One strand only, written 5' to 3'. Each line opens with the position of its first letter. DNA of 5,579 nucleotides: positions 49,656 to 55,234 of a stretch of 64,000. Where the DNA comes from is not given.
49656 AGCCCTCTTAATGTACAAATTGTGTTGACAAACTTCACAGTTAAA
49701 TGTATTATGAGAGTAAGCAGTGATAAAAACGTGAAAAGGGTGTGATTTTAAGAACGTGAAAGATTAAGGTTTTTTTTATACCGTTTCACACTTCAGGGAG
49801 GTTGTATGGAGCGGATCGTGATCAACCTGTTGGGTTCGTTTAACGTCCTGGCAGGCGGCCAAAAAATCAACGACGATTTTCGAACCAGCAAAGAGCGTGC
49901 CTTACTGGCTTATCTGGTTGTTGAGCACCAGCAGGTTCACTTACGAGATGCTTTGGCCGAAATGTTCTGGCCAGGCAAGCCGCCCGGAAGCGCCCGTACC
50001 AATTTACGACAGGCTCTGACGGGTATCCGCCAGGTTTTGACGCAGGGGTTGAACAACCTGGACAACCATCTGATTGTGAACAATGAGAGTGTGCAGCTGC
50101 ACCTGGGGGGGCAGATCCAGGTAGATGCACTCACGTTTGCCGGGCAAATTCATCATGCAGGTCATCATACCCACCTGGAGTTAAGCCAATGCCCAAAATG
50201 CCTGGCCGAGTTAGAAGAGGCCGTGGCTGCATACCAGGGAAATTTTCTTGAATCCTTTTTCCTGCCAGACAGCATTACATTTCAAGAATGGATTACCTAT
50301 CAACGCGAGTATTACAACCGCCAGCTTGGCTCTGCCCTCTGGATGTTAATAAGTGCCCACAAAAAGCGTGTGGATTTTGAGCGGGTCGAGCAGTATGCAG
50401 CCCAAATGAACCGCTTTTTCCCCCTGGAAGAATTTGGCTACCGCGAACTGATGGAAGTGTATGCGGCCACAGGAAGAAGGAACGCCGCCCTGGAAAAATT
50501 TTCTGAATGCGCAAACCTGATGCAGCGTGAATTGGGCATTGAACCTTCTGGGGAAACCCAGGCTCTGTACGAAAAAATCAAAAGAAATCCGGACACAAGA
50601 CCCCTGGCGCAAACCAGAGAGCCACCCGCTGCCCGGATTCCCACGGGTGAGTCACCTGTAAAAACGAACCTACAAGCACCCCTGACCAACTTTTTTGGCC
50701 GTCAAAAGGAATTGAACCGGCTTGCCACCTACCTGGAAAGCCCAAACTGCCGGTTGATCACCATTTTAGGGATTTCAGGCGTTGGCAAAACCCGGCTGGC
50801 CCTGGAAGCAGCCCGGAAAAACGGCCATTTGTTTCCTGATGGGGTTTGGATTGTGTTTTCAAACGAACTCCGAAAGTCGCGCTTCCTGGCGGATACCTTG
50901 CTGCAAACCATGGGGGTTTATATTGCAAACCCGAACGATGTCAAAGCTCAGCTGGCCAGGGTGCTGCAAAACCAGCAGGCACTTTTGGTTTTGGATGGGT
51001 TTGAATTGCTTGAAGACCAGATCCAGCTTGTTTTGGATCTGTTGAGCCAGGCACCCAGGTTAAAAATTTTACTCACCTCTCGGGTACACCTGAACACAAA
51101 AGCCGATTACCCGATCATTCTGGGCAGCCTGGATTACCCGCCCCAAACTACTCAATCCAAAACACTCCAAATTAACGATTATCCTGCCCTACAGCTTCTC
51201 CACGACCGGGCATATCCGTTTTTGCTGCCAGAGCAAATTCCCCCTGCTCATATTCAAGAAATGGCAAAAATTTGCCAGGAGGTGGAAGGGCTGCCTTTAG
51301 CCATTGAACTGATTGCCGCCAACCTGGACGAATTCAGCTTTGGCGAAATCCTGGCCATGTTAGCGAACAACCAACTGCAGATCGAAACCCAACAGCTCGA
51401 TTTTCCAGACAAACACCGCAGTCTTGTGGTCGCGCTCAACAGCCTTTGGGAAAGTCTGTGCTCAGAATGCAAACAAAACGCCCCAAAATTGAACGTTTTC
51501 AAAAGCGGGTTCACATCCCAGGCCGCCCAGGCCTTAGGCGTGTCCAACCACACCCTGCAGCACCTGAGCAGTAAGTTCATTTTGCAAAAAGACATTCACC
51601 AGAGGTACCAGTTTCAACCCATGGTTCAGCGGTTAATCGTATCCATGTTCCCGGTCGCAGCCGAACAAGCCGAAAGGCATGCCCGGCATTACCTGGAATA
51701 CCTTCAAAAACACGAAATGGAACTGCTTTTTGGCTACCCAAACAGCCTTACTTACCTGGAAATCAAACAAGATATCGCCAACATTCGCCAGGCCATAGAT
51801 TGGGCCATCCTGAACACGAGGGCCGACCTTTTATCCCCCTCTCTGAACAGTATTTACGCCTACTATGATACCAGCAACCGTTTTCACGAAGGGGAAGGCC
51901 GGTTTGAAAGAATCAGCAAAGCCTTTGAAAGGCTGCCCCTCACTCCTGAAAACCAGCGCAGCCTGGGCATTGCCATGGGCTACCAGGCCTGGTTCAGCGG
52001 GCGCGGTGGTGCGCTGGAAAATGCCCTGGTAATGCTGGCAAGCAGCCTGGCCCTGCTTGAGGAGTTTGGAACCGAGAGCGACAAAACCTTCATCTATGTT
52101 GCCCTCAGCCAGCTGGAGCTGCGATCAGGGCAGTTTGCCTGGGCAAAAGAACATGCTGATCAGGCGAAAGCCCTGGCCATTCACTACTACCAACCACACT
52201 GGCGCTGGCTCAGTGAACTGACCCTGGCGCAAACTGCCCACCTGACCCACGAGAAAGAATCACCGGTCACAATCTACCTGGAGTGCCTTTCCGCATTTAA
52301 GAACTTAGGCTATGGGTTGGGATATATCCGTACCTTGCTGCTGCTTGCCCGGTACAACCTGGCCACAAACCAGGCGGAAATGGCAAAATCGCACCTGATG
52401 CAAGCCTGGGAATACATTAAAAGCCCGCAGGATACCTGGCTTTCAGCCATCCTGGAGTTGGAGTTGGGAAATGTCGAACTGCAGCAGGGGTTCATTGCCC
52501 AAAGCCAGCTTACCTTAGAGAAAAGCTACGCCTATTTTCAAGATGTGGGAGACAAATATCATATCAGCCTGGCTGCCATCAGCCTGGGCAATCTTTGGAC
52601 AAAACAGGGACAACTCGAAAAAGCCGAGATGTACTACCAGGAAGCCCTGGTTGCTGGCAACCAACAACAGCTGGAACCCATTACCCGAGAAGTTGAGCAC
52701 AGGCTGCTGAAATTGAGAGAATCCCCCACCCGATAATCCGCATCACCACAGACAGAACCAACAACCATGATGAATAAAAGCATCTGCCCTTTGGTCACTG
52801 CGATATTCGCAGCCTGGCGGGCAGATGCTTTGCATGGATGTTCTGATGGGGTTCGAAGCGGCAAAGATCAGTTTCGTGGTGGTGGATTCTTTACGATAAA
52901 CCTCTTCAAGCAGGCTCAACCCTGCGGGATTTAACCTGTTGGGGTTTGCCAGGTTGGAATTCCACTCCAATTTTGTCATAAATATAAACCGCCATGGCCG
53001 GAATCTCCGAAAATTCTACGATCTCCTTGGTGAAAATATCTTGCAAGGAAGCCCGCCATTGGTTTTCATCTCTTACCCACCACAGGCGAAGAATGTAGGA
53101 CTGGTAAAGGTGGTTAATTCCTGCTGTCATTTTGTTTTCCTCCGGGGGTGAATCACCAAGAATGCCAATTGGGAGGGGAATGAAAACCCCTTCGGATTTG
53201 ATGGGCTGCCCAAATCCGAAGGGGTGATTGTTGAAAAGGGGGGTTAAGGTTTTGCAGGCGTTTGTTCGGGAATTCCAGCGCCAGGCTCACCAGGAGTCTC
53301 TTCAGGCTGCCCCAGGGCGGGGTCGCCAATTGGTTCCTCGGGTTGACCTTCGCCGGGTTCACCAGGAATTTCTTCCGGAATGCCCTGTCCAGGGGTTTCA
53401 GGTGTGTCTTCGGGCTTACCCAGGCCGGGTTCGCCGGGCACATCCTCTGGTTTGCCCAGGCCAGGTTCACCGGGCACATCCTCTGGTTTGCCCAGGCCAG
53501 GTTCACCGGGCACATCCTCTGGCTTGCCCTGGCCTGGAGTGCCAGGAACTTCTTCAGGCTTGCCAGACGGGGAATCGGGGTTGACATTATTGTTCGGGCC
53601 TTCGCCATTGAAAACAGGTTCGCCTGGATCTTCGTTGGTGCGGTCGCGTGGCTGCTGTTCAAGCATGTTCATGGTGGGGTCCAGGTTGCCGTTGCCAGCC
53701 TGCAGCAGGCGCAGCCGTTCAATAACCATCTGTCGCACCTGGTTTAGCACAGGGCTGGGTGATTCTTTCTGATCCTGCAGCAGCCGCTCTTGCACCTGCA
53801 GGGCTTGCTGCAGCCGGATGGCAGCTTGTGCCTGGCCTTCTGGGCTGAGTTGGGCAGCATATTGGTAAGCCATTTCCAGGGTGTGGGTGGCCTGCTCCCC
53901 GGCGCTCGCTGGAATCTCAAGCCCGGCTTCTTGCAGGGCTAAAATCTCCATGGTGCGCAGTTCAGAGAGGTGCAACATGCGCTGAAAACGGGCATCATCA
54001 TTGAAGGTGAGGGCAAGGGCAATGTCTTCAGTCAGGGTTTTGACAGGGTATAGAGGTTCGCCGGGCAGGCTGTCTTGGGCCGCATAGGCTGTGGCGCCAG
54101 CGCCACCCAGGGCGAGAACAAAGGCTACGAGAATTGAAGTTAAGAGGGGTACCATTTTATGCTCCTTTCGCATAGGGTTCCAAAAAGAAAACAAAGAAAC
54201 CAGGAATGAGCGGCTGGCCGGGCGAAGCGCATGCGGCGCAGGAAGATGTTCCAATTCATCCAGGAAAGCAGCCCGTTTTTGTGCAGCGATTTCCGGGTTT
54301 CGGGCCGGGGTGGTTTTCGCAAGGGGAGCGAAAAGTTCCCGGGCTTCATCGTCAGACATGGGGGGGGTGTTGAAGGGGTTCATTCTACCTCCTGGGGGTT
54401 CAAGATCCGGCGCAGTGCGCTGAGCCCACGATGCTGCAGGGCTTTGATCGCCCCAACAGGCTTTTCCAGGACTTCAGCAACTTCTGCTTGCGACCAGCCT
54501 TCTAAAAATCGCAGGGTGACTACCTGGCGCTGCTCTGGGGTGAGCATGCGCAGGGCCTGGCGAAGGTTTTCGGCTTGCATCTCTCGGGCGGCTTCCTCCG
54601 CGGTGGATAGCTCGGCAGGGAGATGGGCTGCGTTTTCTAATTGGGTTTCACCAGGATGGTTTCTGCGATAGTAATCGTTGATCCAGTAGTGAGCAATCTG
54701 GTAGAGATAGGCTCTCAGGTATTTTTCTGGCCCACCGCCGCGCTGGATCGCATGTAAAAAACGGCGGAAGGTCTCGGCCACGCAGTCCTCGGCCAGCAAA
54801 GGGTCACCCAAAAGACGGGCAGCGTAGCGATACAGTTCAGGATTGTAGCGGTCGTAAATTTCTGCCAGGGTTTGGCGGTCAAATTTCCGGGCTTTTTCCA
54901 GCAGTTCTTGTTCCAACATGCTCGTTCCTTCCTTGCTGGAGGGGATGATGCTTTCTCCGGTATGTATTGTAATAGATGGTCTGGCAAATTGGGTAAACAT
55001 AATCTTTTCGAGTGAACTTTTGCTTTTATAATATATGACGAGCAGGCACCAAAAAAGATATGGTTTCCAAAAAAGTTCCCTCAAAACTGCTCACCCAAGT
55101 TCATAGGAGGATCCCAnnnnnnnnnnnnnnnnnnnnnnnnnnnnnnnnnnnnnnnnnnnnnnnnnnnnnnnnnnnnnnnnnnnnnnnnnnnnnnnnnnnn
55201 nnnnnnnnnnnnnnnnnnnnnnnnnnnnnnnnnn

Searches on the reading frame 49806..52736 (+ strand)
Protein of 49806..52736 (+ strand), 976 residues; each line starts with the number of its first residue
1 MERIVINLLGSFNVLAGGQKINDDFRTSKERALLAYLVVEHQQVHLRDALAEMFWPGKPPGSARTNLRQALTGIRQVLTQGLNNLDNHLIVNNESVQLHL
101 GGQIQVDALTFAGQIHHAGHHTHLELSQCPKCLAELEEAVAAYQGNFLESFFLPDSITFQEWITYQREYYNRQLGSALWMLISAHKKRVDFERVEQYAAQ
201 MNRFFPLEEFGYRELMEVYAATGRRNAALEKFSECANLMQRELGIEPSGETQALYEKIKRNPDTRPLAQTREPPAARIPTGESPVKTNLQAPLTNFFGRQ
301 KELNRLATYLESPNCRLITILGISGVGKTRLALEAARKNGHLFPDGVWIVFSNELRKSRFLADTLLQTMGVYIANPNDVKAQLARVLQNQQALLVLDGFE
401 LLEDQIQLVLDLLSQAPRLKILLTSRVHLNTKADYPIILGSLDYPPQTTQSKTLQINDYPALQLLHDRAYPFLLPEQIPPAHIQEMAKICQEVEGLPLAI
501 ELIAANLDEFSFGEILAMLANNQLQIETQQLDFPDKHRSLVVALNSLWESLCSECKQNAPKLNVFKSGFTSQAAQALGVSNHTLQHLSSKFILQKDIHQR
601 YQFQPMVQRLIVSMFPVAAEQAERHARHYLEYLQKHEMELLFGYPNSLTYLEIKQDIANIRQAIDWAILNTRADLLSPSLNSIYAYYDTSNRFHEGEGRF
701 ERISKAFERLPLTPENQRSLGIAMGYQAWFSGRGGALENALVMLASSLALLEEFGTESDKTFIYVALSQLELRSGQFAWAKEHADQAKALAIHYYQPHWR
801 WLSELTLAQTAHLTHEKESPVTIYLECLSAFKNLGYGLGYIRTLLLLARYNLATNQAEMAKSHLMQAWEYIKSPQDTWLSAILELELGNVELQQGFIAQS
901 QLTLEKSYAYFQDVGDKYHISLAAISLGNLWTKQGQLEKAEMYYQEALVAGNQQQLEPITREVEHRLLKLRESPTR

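Call 8: search_protein_families(library=pfam, proteins=[window:49806-52736:+], max_evalue=0.001)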
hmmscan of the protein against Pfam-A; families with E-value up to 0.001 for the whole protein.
window:49806-52736:+ (976 aa): 11 families
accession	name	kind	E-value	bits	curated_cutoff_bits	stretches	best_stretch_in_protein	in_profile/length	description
PF03704.23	BTAD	-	5.4e-18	66.2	22.1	1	128-258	21-145/146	Bacterial transcriptional activator domain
PF00931.28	NB-ARC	-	4.2e-13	49.6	23.5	1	300-521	2-219/248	NB-ARC domain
PF13424.12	TPR_12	-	2.1e-09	37.9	30.1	1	881-948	3-72/77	Tetratricopeptide repeat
PF13191.12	AAA_16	-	3.9e-07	31.1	32.6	1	295-387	1-124/167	AAA ATPase domain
PF09976.15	TPR_21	-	2.4e-06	27.8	25.5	1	842-959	77-183/193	Tetratricopeptide repeat-like domain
PF05729.18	NACHT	-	6e-06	26.6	26.7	1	316-426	1-129/167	NACHT domain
PF13401.12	AAA_22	-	4.8e-05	24.1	27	1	315-414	5-109/130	AAA domain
PF01637.24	ATPase_2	-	9e-05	22.8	33.2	1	296-357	1-59/225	ATPase domain predominantly from Archaea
PF17874.7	TPR_MalT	-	0.00032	20.5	45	0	846-958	6-117/336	MalT-like TPR region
PF25201.1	nSTAND6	-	0.00051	20.5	27.7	0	297-339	2-42/148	Novel STAND NTPase 6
PF00486.34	Trans_reg_C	-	0.00059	20.3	26.2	0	27-80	7-59/77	Transcriptional regulatory protein, C terminal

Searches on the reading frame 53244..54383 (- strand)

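Call 8: search_protein_families(library=pfam, proteins=[window:53244-54383:-], max_evalue=0.001)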
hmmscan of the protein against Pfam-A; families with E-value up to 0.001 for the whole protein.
window:53244-54383:- (379 aa): 1 family
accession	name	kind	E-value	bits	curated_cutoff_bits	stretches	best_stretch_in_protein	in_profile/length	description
PF18915.5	DUF5667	-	1.9e-11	44.7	27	1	105-199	2-94/99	Domain of unknown function (DUF5667)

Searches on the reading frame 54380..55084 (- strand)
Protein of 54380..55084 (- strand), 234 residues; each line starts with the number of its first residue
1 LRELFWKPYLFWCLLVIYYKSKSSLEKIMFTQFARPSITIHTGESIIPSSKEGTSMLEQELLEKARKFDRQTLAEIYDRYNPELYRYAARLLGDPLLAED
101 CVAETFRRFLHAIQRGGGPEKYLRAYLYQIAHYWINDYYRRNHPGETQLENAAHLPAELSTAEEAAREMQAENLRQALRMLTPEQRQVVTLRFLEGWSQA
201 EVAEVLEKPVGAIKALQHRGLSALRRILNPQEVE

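Call 8: search_protein_families(library=pfam, proteins=[window:54380-55084:-], max_evalue=0.001)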
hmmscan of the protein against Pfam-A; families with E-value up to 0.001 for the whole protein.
window:54380-55084:- (234 aa): 5 families
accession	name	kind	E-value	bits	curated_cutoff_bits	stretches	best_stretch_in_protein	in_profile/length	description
PF08281.18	Sigma70_r4_2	-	2.5e-15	56.3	25.7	1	172-224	2-54/54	Sigma-70, region 4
PF04545.22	Sigma70_r4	-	3.7e-14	52.4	24.1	1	177-225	1-49/50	Sigma-70, region 4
PF04542.20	Sigma70_r2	-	4.5e-13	49.2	24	1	76-142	1-68/71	Sigma-70 region 2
PF07638.17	Sigma70_ECF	-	8.9e-06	26.2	21.1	1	60-208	6-163/185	ECF sigma factor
PF22233.2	PhyR_sigma-like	-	0.00043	20.5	27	1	178-216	1-39/50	Response regulator PhyR, sigma-like domain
